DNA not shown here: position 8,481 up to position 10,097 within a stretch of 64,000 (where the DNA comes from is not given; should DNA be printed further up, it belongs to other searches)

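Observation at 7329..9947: Candidate two-gene defence-like module: SIR2-like protein plus Zn-finger/DUF559 nuclease, wedged between adh and the cobalamin operon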

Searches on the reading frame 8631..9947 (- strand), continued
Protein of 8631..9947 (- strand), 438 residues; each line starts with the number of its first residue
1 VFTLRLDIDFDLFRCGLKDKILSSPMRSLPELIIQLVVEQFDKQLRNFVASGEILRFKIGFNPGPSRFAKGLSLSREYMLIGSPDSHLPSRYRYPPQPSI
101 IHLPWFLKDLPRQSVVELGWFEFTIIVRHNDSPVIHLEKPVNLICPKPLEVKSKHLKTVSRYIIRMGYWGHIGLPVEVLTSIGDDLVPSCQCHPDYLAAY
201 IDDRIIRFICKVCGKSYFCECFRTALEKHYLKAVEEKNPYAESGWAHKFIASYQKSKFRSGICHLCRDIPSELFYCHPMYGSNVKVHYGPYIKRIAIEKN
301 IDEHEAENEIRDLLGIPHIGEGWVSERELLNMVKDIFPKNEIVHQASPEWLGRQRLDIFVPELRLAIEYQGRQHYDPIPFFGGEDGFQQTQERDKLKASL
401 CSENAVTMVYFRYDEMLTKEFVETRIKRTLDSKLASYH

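Call 45: find_encoding_contigs(protein=P0243, flank=6000, max_places=4)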
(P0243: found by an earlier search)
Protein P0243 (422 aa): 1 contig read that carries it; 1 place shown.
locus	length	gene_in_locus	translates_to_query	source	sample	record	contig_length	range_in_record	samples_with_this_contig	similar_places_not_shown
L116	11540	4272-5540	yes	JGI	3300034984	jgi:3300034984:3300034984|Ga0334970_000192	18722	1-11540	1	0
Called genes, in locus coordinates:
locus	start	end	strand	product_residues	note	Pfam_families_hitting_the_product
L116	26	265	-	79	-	-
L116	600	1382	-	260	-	PF00378:ECH_1, PF16113:ECH_2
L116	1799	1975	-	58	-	PF03091:CutA1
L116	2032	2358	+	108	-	PF00462:Glutaredoxin, PF13409:GST_N_2 (weak)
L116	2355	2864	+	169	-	PF02943:FeThRed_B, PF21349:RUBY_RBDX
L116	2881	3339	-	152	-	PF00578:AhpC-TSA, PF08534:Redoxin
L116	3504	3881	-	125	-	PF00581:Rhodanese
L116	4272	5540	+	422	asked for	-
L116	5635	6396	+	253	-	PF18730:HEPN_Cthe2314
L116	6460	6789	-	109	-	PF03091:CutA1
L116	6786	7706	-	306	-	PF02445:NadA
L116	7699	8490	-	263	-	PF02634:FdhD-NarQ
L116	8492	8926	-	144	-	PF03473:MOSC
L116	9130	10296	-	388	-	PF00266:Aminotran_5, PF01041:DegT_DnrJ_EryC1, PF01212:Beta_elim_lyase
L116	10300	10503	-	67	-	PF09383:NIL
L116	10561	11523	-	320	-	PF00291:PALP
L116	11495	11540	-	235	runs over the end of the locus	PF02463:SMC_N (faint), PF00005:ABC_tran, PF13304:AAA_21 (faint)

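Call 46: find_encoding_contigs(protein=P0247, flank=6000, max_places=4)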
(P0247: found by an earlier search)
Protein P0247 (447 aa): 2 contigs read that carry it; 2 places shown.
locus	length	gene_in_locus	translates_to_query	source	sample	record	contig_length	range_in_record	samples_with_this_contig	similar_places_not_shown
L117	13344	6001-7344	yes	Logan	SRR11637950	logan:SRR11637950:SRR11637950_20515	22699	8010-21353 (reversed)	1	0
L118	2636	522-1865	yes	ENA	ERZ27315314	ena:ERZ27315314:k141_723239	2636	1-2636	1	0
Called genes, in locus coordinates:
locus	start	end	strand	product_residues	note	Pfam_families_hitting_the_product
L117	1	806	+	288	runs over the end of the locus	PF02219:MTHFR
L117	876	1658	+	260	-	PF10370:Rv2993c-like_N, PF01557:FAA_hydrolase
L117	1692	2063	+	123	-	-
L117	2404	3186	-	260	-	PF00378:ECH_1, PF16113:ECH_2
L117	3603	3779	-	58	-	PF03091:CutA1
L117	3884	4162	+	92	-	PF00462:Glutaredoxin, PF13409:GST_N_2 (weak)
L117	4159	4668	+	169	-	PF02943:FeThRed_B, PF21349:RUBY_RBDX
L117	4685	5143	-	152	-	PF00578:AhpC-TSA, PF08534:Redoxin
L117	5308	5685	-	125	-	PF00581:Rhodanese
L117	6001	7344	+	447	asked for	-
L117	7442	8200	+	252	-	PF18730:HEPN_Cthe2314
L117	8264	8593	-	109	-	PF03091:CutA1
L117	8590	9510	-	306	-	PF02445:NadA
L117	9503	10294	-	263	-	PF02634:FdhD-NarQ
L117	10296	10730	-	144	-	PF03473:MOSC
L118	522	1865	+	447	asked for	-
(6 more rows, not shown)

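Call 50: search_protein_families(library=pfam, proteins=[L033:1652-2947:+, L036:5693-6457:+, L050:3904-5109:+, L051:11233-11817:+, L059:2570-3286:+, L060:11220-13532:+, L064:457-1071:+, L065:4065-4787:+, L066:2799-3875:+, L035:1642-2121:+], max_evalue=0.01)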
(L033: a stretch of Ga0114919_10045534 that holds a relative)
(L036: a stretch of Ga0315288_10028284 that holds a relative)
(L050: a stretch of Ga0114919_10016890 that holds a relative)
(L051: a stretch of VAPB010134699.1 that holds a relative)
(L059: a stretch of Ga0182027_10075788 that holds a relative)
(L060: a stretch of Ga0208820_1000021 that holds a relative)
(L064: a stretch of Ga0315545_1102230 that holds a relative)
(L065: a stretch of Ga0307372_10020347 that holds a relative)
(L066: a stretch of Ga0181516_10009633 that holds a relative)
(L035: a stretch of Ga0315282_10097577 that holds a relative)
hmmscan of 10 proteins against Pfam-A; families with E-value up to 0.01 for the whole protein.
L033:1652-2947:+ (431 aa): 4 families
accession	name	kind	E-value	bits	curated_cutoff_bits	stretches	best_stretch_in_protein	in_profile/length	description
PF03235.19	GmrSD_N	-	2.3e-16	61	33.2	1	21-154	3-121/199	GmrSD restriction endonuclease, N-terminal domain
PF01844.29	HNH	-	3.9e-07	30.5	21.4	1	371-414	1-44/47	HNH endonuclease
PF21327.3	GspA_C39-like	-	0.0039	18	27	0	42-84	40-82/97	GspA, peptidase C39-like domain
PF14072.11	DndB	-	0.0059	16.1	29.1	1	53-99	82-128/338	DNA-sulfur modification-associated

L036:5693-6457:+ (254 aa): 1 family
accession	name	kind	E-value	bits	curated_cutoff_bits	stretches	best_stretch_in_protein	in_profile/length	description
PF18928.5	DUF5677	-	3.5e-22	79.7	27.1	1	44-183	3-159/166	Family of unknown function (DUF5677)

L050:3904-5109:+ (401 aa): 0 families

L051:11233-11817:+ (194 aa): 0 families

L059:2570-3286:+ (238 aa): 1 family
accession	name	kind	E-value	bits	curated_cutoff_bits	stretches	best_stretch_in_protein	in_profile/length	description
PF00589.27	Phage_integrase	-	1.1e-31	110.3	27.1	1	53-215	3-170/172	Phage integrase family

L060:11220-13532:+ (770 aa): 3 families
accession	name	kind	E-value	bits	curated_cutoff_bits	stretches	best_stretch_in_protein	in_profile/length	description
PF20720.3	nSTAND3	-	2.6e-42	144.6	27.2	1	195-349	3-154/155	Novel STAND NTPase 3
PF04471.18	Mrr_cat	-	0.00045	20.7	21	1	18-124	4-97/115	Restriction endonuclease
PF13401.12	AAA_22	-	0.0073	17.1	27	0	208-262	4-50/130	AAA domain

L064:457-1071:+ (204 aa): 0 families

L065:4065-4787:+ (240 aa): 0 families

L066:2799-3875:+ (358 aa): 1 family
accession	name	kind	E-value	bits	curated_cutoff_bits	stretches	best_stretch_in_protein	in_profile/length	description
PF03544.19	TonB_C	-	5.9e-16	59.1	24.6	1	282-357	4-79/79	Gram-negative bacterial TonB protein C-terminal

L035:1642-2121:+ (159 aa): 1 family
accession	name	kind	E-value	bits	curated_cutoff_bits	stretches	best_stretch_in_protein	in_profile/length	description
PF21641.3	NarE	-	7.1e-15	55.8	27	1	2-137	1-119/120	NarE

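Call 51: search_dna_similar(query=window:8631-9947:-, collection=phages, mode=protein, max_rows=25, max_evalue=0.001)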
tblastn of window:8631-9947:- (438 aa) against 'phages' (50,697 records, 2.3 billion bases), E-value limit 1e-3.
Records with a match: 296; places in all: 366; records where one place covers at least 80% of the query: 0.
Best place of each record, by identity: <60% 296.
By first word of the organism name: Staphylococcus 117; Streptococcus 33; Enterococcus 26; Bacillus 22; Flavobacterium 16; Escherichia 11; Lactococcus 10; Lactobacillus 9; Prevotella 9; Klebsiella 8; and 14 more.
By host as written in the record: Staphylococcus aureus 29; - 25; Staphylococcus carnosus TM300 14; Flavobacterium psychrophilum 950106-1/1 12; Lactococcus lactis 10; Streptococcus thermophilus 9; Prevotella sp. 9; Staphylococcus xylosus M1997-2/10 7; and 110 more.
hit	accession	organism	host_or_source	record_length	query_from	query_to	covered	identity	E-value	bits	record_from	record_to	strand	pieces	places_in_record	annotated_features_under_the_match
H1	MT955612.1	Staphylococcus phage SPbeta-like 2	Staphylococcus haemolyticus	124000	217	426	48%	32.6%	7e-30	129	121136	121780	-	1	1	hypothetical protein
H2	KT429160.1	Staphylococcus phage SPbeta-like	Staphylococcus epidermidis 36-1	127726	217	426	48%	32.6%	7e-30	129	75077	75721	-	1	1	hypothetical protein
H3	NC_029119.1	Staphylococcus phage SPbeta-like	Staphylococcus epidermidis 36-1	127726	217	426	48%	32.6%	7e-30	129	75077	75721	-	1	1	hypothetical protein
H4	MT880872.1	Staphylococcus phage PhiSepi-HH3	Staphylococcus epidermidis HD21-2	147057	217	426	48%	32.6%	7e-30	129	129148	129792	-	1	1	hypothetical protein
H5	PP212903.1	Staphylococcus phage PT94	Staphylococcus chromogenes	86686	255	427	39%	29.8%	7e-9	117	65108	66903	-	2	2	hypothetical protein (x4)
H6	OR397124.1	Clostridioides phage AR1086-1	Clostridioides difficile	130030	323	429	24%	44.4%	3e-16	87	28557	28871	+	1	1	hypothetical protein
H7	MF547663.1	Clostridioides phage LIBA2945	Clostridioides difficile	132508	323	429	24%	44.4%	3e-16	87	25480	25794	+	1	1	hypothetical protein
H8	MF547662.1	Clostridioides phage LIBA6276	Clostridioides difficile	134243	323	429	24%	44.4%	3e-16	87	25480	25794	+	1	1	hypothetical protein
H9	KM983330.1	Clostridium phage phiCT19406A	Clostridium tetani ATCC 19406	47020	307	431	29%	35.2%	9e-21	101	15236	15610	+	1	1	hypothetical protein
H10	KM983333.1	Clostridium phage phiCTC2A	Clostridium tetani C2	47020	307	431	29%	35.2%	9e-21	101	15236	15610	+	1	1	hypothetical protein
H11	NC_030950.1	Clostridium phage phiCT19406A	Clostridium tetani ATCC 19406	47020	307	431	29%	35.2%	9e-21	101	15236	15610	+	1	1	hypothetical protein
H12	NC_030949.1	Clostridium phage phiCTC2A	Clostridium tetani C2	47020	307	431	29%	35.2%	9e-21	101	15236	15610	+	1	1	hypothetical protein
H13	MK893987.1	Staphylococcus phage PMBT8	Staphylococcus hyicus 07/02 4A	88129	255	409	35%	27.4%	5e-5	52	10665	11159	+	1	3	hypothetical protein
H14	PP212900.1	Staphylococcus phage PT1-1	Staphylococcus chromogenes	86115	255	409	35%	26.8%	3e-5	52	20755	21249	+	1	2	hypothetical protein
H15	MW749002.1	Bacillus phage vB_BspH_Mawwa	Bacillus sp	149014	305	419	26%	35.5%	2e-8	63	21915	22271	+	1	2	putative group I intron protein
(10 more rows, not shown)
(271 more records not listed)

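Call 52: search_dna_similar(query=window:8631-9947:-, collection=plasmids, mode=protein, max_rows=25, max_evalue=0.001)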
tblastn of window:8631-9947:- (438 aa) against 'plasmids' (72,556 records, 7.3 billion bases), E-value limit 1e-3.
Records with a match: 64; places in all: 64; records where one place covers at least 80% of the query: 0.
Best place of each record, by identity: <60% 64.
By first word of the organism name: Bacillus 10; Rhizobium 7; Acinetobacter 6; Agrobacterium 5; Clostridium 5; Sphingobium 4; Clostridioides 4; Arcobacter 2; Shinella 2; Leuconostoc 2; and 16 more.
By predicted mobility (MOB-suite, as given by PLSDB): non-mobilizable 33; conjugative 18; mobilizable 13.
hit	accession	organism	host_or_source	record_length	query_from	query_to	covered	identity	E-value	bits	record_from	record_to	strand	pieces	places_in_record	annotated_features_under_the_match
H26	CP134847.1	Arcobacter sp. AZ-2023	food,chicken meat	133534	208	433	52%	44.5%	1e-60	220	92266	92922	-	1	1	hypothetical protein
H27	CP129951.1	Arcobacter sp. DSM 115972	animal,chicken meat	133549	208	433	52%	44.5%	1e-60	220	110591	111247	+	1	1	hypothetical protein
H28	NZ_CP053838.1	Aliarcobacter faecis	Cell culture,Human septic tank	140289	208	433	52%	44.5%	1e-60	220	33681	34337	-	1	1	hypothetical protein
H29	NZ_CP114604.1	Acinetobacter towneri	chicken,carcass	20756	208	430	51%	43.9%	3e-56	207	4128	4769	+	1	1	hypothetical protein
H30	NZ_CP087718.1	Acinetobacter pittii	Homo sapiens,pure culture,hydrothorax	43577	208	430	51%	43.9%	3e-56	207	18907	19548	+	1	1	hypothetical protein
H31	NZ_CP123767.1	Acinetobacter pittii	Homo sapiens,sputum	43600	208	430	51%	43.9%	3e-56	207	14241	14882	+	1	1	hypothetical protein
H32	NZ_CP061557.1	Acinetobacter seifertii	Homo sapiens,blood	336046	208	430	51%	43.9%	3e-56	207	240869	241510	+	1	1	hypothetical protein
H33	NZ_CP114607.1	Acinetobacter sp. YWS30-1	soil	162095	208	430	51%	43.8%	2e-56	208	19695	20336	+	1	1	hypothetical protein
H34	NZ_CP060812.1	Acinetobacter variabilis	-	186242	208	430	51%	43.8%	2e-56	208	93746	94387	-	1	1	hypothetical protein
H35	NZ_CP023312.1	Vibrio anguillarum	Dicentrarchus labrax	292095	208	433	52%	42.9%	3e-55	204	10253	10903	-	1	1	hypothetical protein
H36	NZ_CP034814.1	Paracoccus sp. Arc7-R13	-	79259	113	413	69%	32.1%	4e-42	166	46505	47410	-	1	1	hypothetical protein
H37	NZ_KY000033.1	Rhizobium rhizogenes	-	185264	131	418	66%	31.3%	2e-37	152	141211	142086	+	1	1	hypothetical protein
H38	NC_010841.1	Rhizobium rhizogenes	-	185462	131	418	66%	31.3%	2e-37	152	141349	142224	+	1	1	hypothetical protein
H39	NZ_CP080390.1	Agrobacterium cucumeris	Cucumber,pure bacterial ...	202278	131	418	66%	31.3%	2e-37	152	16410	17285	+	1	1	hypothetical protein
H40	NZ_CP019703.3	Rhizobium rhizogenes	plant,whole organism,isolated from ...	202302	131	418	66%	31.3%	2e-37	152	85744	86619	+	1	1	hypothetical protein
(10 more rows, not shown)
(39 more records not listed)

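Call 53: get_annotated_region(hit=H29, flank=5000)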
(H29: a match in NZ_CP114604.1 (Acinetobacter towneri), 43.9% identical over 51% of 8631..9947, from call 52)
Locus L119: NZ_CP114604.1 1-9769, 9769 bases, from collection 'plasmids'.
description: Acinetobacter towneri strain TT1-3_T plasmid pTT1-3-3, complete sequence
organism: Acinetobacter towneri (NCBI taxid 202956)
taxonomy: Bacteria; Pseudomonadota; Gammaproteobacteria; Moraxellales; Moraxellaceae; Acinetobacter; Acinetobacter towneri
host: -; source: chicken,carcass; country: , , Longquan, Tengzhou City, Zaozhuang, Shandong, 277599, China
typing (MOB-suite, as given by PLSDB): non-mobilizable
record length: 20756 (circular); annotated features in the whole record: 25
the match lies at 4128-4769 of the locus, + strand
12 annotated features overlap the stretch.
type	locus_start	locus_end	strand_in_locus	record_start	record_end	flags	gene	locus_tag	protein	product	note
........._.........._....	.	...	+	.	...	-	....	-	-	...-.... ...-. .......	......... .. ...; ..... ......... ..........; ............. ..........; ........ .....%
CDS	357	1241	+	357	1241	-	-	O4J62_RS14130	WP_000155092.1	Mph(E) family macrolide 2'-phosphotransferase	-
predicted_resistance_gene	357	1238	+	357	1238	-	mph(E)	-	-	Mph(E) family macrolide 2'-phosphotransferase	predicted by amrfinderplus; class MACROLIDE; identity 100.0%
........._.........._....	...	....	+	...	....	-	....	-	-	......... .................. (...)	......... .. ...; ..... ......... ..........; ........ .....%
CDS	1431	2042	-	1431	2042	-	-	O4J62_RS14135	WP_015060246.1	recombinase family protein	GO:0006310 - DNA recombination [Evidence IEA]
CDS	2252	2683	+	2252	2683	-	-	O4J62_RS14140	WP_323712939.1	hypothetical protein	-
CDS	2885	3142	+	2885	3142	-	-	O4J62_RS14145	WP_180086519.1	hypothetical protein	-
CDS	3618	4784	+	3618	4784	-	-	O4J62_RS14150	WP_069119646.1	hypothetical protein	-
CDS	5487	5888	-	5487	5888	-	-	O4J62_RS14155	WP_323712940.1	hypothetical protein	-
CDS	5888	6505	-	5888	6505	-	-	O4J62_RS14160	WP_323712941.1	AAA family ATPase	-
CDS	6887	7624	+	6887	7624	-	-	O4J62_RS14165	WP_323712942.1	hypothetical protein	-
CDS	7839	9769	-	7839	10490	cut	-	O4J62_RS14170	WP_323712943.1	hypothetical protein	-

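Call 54: get_annotated_region(hit=H1, flank=4000)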
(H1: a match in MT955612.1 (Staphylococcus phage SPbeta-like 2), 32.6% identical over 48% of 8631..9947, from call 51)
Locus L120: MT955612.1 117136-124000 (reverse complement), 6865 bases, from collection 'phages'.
description: Staphylococcus phage SPbeta-like 2, partial genome.
organism: Staphylococcus phage SPbeta-like 2 (NCBI taxid 2778435)
taxonomy: Viruses; Duplodnaviria; Heunggongvirae; Uroviricota; Caudoviricetes; Spbetavirus
host: Staphylococcus haemolyticus; source: -; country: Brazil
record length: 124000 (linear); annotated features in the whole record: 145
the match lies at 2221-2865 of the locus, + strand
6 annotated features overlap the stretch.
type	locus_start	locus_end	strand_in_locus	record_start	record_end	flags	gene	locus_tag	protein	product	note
CDS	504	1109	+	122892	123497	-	-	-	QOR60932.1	LPXTG cell wall anchor domain-containing protein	similar to AA sequence:Gram-positive LPXTG cell wall anchor IPR019948; IPR019931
CDS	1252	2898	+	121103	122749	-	-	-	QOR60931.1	hypothetical protein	-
CDS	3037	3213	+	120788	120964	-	-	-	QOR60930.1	hypothetical protein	hypothetical protein SPbetalike_00066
CDS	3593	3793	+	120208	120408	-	-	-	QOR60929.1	hypothetical protein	-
CDS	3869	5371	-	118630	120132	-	-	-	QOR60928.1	N-acetylmuramoyl-L-alanine amidase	similar to AA sequence:N-acetylmuramoyl-L-alanine amidase, catalytic domain IPR002508 - pfam01520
CDS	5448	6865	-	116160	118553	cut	-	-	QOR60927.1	SGNH/GDSL hydrolase family protein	SGNH/GDSL hydrolase family protein [Staphylococcus]; similar to AA sequence:A0A3N0IM49 - SGNH hydrolase superfamily ...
